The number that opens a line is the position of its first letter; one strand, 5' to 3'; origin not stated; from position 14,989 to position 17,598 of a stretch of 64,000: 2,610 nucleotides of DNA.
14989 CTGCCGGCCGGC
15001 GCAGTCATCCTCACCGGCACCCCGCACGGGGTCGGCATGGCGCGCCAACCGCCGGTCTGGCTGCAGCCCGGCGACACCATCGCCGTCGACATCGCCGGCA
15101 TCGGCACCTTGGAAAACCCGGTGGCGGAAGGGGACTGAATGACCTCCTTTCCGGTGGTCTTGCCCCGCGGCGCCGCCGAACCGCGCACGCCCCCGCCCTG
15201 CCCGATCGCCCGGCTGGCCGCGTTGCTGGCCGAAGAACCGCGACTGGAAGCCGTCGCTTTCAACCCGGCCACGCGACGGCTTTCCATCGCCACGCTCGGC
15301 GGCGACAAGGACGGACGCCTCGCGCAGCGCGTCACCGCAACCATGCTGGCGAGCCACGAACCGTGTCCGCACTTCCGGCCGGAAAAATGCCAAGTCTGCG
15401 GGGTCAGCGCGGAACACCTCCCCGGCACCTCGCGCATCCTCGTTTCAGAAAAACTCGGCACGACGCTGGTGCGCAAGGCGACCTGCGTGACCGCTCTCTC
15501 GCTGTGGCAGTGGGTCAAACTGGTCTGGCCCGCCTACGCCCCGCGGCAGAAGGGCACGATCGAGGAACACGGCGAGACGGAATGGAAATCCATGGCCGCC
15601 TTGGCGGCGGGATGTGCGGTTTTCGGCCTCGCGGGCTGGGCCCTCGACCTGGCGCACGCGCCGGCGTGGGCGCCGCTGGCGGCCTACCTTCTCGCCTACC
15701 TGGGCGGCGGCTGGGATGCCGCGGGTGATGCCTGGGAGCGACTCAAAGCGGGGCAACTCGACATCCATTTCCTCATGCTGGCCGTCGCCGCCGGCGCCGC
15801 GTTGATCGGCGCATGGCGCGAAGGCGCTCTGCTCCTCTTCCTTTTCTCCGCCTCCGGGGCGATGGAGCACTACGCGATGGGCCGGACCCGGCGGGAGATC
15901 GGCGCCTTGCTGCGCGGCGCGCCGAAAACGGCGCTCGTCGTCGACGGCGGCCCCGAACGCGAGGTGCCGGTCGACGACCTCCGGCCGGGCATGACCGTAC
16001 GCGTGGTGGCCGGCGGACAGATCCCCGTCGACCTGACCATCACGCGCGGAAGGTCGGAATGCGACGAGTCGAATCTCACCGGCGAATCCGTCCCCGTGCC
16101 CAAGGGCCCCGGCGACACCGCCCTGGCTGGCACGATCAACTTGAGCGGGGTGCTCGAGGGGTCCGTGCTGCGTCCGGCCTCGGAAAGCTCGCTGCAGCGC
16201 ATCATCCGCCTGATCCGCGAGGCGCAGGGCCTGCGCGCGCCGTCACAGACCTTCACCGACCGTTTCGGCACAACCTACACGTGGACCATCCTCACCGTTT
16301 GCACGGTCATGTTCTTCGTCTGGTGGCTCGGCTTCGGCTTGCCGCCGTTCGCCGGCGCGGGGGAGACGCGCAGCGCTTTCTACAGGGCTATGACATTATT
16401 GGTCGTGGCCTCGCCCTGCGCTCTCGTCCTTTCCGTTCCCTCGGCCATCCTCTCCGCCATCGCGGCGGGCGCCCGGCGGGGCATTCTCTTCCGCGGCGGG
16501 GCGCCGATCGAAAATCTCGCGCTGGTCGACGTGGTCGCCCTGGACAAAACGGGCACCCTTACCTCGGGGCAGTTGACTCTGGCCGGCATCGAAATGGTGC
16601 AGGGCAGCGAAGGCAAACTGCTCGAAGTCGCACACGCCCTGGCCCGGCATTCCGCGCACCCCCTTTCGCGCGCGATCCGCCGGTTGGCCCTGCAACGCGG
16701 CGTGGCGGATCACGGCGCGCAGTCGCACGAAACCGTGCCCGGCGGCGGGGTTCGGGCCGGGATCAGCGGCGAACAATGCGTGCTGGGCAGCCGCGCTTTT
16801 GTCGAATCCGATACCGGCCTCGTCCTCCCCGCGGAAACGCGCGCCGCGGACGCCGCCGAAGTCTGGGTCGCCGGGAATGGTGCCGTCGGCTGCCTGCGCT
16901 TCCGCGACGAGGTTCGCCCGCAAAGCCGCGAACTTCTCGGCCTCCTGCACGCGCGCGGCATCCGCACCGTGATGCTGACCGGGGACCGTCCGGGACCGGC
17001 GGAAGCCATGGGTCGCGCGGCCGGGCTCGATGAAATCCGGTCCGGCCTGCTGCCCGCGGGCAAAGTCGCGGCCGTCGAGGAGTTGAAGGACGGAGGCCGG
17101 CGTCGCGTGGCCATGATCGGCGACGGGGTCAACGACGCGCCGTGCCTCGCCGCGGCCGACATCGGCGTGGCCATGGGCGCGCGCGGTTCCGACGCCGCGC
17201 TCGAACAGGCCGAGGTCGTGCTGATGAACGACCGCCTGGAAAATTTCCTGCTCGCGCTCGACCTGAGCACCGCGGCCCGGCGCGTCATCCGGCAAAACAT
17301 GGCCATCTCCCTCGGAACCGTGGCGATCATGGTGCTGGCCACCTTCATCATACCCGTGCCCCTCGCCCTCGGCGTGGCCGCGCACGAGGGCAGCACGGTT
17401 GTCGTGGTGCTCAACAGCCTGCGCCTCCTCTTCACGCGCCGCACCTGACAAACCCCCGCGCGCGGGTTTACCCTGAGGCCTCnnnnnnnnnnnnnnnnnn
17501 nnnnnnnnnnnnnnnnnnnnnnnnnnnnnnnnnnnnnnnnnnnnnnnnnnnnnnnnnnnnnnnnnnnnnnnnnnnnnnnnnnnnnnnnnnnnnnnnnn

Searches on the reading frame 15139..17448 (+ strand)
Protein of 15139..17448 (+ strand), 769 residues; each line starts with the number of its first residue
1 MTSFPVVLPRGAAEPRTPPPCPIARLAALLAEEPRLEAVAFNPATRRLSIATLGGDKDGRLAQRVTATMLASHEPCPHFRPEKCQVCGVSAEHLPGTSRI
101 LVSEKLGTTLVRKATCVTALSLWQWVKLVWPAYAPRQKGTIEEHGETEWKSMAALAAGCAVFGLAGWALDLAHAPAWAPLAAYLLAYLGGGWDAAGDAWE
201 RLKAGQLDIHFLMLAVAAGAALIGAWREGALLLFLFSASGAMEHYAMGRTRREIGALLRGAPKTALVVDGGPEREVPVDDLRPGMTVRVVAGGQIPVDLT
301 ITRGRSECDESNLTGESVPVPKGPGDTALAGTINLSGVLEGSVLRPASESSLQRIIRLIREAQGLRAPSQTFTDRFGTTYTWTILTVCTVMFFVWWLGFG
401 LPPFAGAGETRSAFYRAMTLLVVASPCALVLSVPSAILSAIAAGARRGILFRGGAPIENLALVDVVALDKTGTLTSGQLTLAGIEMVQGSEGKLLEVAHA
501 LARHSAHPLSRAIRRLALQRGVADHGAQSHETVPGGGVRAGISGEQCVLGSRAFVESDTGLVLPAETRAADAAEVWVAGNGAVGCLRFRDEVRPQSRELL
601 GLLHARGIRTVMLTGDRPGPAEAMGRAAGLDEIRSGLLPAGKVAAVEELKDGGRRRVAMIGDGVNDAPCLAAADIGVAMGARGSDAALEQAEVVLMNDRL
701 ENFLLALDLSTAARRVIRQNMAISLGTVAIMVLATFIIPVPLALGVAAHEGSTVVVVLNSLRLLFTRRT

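Call 45: search_protein_families(library=pfam, proteins=[window:15139-17448:+], max_evalue=0.00001)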
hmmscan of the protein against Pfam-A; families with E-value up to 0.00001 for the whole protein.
window:15139-17448:+ (769 aa): 2 families
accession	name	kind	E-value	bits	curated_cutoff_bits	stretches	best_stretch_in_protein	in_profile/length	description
PF00122.25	E1-E2_ATPase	-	2.4e-47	161.3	28.1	1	261-447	3-181/181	E1-E2 ATPase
PF00702.32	Hydrolase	-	5.2e-25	89.4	26.4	1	463-674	1-191/191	haloacid dehalogenase-like hydrolase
